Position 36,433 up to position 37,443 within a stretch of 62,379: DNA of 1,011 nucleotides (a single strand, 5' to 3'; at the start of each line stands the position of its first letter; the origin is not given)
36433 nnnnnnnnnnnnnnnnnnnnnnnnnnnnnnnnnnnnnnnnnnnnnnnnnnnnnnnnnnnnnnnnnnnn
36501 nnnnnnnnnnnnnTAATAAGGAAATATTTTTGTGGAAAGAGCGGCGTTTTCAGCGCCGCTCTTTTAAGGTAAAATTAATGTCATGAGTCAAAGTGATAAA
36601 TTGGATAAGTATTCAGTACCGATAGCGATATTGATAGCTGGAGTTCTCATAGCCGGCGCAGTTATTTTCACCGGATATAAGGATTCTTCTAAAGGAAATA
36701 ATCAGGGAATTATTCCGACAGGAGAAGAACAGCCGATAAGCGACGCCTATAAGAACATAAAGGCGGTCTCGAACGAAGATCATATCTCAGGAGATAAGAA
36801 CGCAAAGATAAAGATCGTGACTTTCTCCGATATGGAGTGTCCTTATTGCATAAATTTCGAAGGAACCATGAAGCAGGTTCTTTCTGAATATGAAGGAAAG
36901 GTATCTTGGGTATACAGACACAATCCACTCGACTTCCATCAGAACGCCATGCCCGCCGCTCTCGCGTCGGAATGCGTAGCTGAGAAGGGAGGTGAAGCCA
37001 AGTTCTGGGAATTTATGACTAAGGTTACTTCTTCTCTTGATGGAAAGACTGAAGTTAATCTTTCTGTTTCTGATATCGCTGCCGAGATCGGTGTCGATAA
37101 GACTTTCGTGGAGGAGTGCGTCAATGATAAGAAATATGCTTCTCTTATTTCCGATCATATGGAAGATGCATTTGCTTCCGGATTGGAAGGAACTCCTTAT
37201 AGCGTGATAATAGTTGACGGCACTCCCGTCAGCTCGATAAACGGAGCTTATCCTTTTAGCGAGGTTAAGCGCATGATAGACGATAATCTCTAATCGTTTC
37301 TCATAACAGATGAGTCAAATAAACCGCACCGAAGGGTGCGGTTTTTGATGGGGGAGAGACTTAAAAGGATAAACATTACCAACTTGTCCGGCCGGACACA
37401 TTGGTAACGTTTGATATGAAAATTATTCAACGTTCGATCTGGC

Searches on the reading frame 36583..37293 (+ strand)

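Call 90: search_protein_families(library=pfam, proteins=[window:36583-37293:+], max_evalue=0.00001)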
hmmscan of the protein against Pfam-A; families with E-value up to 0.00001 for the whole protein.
window:36583-37293:+ (236 aa): 3 families
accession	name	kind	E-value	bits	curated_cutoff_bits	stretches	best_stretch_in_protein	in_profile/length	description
PF13462.12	Thioredoxin_4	-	1.4e-24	87.6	23.2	1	64-234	3-165/165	Thioredoxin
PF01323.26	DSBA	-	1.2e-10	42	25.6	0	78-126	2-52/191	DSBA-like thioredoxin domain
PF13098.12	Thioredoxin_2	-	4.2e-09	37.1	27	1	72-231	3-103/104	Thioredoxin-like domain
